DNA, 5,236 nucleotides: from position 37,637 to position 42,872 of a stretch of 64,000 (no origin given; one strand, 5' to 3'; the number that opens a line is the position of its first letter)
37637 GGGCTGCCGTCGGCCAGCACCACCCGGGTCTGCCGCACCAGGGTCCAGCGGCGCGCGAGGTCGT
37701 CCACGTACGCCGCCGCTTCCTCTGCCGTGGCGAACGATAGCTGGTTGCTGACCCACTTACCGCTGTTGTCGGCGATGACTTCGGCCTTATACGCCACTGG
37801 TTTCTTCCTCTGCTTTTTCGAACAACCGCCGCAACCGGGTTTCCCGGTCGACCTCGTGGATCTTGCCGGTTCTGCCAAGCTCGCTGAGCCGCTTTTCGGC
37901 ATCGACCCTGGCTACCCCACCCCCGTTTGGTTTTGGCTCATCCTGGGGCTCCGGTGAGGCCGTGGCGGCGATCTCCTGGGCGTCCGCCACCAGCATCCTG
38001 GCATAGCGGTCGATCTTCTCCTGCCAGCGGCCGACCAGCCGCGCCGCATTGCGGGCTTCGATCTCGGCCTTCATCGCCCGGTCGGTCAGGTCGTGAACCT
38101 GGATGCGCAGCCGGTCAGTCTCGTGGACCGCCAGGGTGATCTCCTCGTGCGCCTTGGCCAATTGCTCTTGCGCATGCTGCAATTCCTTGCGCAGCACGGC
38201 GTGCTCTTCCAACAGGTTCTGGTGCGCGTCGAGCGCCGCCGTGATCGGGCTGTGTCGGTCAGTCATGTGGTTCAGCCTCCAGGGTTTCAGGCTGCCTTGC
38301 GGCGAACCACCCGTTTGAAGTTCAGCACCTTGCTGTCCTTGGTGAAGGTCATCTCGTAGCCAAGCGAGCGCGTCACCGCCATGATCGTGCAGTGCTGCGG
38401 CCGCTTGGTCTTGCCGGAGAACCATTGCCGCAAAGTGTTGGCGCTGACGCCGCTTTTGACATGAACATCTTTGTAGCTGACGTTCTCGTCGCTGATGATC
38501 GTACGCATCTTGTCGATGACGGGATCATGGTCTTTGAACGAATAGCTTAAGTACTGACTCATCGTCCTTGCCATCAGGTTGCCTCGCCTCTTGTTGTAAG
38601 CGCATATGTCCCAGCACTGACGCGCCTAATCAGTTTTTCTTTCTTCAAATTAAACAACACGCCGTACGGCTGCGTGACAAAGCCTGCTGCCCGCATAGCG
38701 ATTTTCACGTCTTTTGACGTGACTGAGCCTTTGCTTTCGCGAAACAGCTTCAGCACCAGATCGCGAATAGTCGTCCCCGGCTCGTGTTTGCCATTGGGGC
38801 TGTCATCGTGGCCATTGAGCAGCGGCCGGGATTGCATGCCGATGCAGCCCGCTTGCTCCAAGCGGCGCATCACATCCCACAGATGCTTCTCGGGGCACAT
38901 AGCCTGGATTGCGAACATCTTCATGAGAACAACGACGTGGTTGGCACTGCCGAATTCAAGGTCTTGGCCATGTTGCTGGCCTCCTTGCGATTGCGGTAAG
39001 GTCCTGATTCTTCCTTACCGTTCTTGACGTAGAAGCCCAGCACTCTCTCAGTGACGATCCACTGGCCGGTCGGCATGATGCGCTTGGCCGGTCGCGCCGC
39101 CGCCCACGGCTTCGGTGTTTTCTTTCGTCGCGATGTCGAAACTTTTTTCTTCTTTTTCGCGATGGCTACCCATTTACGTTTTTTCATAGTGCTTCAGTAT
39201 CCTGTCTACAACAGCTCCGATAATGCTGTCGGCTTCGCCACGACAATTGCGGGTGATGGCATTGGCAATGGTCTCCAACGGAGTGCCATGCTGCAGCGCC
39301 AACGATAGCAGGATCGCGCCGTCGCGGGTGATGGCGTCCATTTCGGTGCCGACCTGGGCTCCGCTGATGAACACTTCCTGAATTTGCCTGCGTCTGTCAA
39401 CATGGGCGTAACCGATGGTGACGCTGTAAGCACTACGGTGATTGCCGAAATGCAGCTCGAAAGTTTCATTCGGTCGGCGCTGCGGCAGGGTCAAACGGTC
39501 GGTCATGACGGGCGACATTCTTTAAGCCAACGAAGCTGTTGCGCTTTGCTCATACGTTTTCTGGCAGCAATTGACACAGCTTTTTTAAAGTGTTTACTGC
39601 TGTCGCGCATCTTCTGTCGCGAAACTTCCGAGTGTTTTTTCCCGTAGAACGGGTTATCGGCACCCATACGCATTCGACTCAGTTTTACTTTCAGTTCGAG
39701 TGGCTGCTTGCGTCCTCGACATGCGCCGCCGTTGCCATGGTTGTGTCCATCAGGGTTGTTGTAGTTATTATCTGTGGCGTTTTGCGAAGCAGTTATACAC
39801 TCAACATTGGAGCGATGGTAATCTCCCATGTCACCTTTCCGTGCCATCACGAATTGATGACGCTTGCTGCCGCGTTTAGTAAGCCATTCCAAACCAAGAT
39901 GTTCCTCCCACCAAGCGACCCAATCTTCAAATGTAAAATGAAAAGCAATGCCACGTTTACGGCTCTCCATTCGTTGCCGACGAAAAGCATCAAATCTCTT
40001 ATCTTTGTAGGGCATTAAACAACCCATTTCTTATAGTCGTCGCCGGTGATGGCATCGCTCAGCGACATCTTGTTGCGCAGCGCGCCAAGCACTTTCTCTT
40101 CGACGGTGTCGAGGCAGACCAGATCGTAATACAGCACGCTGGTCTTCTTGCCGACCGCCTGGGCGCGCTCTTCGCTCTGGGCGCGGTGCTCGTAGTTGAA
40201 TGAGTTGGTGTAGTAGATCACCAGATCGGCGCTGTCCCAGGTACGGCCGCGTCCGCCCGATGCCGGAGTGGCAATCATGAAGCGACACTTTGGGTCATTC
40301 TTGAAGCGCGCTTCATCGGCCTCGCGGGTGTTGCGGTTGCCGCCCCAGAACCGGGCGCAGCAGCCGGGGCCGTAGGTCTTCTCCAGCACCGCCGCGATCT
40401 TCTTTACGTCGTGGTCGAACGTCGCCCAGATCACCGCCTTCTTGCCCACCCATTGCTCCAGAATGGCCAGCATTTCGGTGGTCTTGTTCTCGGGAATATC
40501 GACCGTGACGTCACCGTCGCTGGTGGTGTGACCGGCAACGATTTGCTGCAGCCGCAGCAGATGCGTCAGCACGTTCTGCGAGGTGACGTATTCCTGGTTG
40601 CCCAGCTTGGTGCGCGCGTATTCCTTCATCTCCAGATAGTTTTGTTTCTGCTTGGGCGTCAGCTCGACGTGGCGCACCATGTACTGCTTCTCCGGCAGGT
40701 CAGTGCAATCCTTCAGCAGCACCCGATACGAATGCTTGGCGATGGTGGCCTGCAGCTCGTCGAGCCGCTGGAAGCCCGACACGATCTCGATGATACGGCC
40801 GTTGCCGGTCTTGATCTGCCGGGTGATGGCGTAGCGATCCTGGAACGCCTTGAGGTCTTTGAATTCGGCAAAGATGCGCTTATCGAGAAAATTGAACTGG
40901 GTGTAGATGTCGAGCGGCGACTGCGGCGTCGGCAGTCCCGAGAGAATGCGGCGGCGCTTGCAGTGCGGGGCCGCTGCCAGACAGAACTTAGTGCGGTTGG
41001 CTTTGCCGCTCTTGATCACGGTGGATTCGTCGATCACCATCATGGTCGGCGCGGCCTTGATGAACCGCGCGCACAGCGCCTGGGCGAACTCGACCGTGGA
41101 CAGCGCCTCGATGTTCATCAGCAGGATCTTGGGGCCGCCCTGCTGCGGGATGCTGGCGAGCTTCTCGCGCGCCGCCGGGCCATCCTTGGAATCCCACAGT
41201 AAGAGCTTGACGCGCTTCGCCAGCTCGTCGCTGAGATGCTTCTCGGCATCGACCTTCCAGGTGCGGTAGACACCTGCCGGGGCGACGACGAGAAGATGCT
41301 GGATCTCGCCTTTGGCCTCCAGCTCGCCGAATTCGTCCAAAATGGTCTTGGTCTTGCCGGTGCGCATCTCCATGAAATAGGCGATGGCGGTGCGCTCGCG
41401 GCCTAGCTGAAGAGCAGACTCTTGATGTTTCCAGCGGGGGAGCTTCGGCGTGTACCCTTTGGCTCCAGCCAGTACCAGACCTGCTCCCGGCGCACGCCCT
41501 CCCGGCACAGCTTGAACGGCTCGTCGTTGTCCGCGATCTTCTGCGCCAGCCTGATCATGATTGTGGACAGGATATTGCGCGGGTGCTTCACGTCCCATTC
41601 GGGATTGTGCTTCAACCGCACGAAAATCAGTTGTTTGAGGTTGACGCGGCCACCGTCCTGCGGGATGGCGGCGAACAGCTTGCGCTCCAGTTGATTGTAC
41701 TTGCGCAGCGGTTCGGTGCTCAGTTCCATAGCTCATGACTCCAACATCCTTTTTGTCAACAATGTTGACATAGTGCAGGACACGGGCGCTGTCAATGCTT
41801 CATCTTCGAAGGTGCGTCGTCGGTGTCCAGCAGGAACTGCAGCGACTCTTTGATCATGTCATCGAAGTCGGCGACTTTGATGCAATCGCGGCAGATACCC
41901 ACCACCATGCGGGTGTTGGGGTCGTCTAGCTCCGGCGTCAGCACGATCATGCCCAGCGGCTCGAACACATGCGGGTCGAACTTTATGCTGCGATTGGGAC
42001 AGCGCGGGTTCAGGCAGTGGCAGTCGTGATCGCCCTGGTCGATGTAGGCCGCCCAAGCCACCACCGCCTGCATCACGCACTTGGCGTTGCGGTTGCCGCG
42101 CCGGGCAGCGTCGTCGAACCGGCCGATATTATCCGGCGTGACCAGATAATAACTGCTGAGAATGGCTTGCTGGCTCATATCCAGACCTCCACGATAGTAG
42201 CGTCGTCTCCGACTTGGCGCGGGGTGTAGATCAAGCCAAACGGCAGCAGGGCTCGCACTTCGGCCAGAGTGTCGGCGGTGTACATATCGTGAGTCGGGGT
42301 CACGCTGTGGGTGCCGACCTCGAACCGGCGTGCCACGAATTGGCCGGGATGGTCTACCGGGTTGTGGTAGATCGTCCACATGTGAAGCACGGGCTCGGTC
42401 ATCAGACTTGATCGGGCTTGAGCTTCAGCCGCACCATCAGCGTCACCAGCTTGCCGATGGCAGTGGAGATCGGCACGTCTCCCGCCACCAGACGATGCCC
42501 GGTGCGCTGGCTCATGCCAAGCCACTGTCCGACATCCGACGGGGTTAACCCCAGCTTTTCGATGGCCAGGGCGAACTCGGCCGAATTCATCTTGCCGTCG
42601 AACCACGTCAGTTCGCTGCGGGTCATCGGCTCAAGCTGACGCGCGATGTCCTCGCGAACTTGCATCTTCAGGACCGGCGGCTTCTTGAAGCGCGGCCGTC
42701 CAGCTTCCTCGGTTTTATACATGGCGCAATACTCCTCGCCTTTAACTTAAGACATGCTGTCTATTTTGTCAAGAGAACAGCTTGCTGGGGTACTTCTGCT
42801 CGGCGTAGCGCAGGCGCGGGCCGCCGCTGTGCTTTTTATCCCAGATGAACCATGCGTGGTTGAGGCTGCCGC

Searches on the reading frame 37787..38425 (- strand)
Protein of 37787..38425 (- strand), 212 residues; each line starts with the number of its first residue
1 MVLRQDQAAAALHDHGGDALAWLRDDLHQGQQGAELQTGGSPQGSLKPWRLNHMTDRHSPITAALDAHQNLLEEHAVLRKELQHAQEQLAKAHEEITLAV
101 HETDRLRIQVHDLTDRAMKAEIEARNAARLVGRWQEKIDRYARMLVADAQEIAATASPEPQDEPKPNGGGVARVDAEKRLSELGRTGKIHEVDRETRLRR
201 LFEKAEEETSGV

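Call 41: search_protein_families(library=pfam, alignment_id=A2, max_evalue=0.01)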
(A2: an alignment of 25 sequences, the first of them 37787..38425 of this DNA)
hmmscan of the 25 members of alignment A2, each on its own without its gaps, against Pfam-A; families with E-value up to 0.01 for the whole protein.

A. member 1, window:37787-38425:- (212 aa): 0 families

B. families by the number of members that match (of 25 scanned): 16 families
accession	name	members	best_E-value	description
PF04545.22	Sigma70_r4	2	3e-12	Sigma-70, region 4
PF13384.12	HTH_23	2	7.2e-06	Homeodomain-like domain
PF21779.2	DUF6874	1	5.3e-20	Family of unknown function (DUF6874)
PF00176.29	SNF2-rel_dom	1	3.6e-18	SNF2-related domain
PF07460.16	NUMOD3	1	8e-11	NUMOD3 motif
PF12637.14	TSCPD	1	3e-07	TSCPD domain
PF25787.1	HTH_SB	1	6.5e-06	Sleeping Beauty transposase HTH domain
PF13518.12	HTH_28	1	3.5e-05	Helix-turn-helix domain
PF00271.37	Helicase_C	1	3.6e-05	Helicase conserved C-terminal domain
PF13936.12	HTH_38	1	0.00015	Helix-turn-helix domain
PF08029.16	HisG_C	1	0.00019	HisG, C-terminal domain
PF20432.4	Xre-like-HTH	1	0.0011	Antitoxin Xre-like helix-turn-helix domain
PF13560.12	HTH_31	1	0.004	Helix-turn-helix domain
PF02796.21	HTH_7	1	0.0056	Helix-turn-helix domain of resolvase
PF12802.13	MarR_2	1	0.0058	MarR family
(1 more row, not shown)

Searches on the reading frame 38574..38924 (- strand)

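Call 79: search_protein_families(library=pfam, proteins=[window:38574-38924:-], max_evalue=0.01)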
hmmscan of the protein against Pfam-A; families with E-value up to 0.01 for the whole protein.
window:38574-38924:- (116 aa): 1 family
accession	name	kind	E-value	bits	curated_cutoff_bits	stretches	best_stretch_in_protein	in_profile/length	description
PF08029.16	HisG_C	-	0.00019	21.9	23.5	1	2-28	38-64/73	HisG, C-terminal domain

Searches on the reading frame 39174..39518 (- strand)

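Call 79: search_protein_families(library=pfam, proteins=[window:39174-39518:-], max_evalue=0.01)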
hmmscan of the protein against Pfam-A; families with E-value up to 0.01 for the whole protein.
window:39174-39518:- (114 aa): 1 family
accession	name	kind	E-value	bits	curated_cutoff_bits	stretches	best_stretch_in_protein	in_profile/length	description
PF12637.14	TSCPD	-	3e-07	31.1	22.8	1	37-110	22-87/88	TSCPD domain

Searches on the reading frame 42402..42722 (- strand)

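Call 79: search_protein_families(library=pfam, proteins=[window:42402-42722:-], max_evalue=0.01)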
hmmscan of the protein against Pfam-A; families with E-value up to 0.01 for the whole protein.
window:42402-42722:- (106 aa): 3 families
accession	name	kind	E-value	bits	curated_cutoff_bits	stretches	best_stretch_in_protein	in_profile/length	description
PF20432.4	Xre-like-HTH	-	0.0011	19.7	25.8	1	53-92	18-57/63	Antitoxin Xre-like helix-turn-helix domain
PF13560.12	HTH_31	-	0.004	17.9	27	0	55-86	11-43/64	Helix-turn-helix domain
PF13384.12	HTH_23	-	0.0074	16.5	24.6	0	50-79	10-38/50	Homeodomain-like domain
